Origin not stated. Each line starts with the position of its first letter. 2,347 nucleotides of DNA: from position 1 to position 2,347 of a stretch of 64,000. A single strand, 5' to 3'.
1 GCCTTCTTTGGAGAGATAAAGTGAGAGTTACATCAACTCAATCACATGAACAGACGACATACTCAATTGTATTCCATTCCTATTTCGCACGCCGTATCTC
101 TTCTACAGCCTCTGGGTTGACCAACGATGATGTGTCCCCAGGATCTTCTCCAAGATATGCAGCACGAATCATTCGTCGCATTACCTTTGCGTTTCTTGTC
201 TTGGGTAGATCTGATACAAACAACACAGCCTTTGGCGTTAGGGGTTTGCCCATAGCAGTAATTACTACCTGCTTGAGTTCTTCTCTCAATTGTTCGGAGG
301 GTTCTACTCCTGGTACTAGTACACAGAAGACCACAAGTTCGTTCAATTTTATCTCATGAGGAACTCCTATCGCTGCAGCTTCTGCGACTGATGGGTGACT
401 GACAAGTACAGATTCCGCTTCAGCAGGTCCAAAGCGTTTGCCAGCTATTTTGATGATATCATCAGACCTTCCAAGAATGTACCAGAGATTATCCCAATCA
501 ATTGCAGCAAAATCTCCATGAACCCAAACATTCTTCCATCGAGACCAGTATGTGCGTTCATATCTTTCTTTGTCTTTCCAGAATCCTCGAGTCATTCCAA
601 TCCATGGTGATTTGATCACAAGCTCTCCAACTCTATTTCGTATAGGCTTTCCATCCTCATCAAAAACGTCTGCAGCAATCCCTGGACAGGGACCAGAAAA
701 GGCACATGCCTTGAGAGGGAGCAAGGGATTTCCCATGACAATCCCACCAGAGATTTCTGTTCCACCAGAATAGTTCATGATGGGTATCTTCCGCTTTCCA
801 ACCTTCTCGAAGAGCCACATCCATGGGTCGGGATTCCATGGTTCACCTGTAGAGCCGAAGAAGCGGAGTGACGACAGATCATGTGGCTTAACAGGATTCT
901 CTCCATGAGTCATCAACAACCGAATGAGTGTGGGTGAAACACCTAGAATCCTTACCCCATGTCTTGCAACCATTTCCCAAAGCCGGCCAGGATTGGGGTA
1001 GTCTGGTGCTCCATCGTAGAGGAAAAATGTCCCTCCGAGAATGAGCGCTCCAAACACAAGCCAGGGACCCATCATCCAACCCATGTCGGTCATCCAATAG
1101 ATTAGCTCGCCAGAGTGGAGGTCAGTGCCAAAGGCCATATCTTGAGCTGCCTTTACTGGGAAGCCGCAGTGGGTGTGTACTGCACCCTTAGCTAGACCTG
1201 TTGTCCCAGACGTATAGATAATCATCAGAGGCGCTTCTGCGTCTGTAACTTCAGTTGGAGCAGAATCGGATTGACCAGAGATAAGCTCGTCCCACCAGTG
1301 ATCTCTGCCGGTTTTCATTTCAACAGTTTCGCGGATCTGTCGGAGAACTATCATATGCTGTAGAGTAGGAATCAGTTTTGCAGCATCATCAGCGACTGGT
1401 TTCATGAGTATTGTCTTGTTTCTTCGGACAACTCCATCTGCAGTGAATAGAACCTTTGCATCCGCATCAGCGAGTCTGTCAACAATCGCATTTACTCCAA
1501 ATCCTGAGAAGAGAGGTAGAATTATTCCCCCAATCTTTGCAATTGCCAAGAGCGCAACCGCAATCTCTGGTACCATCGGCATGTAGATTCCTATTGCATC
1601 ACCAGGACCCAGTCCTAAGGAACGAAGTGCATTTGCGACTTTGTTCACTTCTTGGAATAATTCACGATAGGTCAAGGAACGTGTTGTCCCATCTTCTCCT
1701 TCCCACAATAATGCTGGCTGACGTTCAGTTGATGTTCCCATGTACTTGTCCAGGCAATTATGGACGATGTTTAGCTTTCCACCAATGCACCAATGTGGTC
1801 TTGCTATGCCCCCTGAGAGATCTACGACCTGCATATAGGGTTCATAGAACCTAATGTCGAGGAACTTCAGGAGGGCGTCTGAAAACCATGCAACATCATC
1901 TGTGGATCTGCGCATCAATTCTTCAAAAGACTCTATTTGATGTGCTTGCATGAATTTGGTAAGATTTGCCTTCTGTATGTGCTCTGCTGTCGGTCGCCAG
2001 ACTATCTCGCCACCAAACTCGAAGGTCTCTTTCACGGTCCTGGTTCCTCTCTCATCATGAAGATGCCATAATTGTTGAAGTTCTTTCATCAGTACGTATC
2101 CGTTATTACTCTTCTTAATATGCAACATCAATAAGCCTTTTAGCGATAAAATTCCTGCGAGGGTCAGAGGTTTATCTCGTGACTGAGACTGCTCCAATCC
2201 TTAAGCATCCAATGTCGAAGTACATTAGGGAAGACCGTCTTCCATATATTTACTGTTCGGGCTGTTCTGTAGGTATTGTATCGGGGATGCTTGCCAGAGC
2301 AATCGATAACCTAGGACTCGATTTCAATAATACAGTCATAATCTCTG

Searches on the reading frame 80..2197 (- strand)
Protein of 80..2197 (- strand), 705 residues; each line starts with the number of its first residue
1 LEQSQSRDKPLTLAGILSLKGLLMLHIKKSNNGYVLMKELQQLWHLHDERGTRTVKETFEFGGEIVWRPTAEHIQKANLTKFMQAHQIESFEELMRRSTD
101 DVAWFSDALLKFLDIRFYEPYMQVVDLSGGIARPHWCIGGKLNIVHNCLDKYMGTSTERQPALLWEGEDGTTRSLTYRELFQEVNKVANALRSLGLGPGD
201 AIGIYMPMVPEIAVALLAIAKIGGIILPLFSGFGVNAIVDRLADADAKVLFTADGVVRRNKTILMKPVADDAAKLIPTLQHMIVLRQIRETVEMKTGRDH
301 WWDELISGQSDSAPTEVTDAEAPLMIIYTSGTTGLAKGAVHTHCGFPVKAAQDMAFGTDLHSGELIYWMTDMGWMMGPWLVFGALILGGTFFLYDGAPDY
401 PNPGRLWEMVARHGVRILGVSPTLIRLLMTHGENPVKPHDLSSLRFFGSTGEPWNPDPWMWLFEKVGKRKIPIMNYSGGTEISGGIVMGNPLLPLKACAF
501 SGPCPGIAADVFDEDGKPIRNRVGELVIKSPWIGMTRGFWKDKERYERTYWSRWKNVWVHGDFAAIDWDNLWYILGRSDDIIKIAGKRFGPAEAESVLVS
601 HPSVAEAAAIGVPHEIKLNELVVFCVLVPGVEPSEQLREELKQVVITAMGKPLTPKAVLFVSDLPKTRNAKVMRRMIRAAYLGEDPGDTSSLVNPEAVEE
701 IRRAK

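Call 61: search_protein_families(library=pfam, proteins=[window:80-2197:-], max_evalue=0.001)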
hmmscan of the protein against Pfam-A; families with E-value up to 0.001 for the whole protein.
window:80-2197:- (705 aa): 3 families
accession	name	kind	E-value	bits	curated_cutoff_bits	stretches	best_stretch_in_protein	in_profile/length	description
PF00501.34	AMP-binding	-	1.7e-73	248.1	29.9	1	159-540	10-384/384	AMP-binding enzyme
PF13193.12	AMP-binding_C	-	2e-20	73.9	24.5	1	593-671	1-76/76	AMP-binding enzyme C-terminal domain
PF16177.11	ACAS_N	-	3.2e-08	33.7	27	1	92-148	2-55/55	Acetyl-coenzyme A synthetase N-terminus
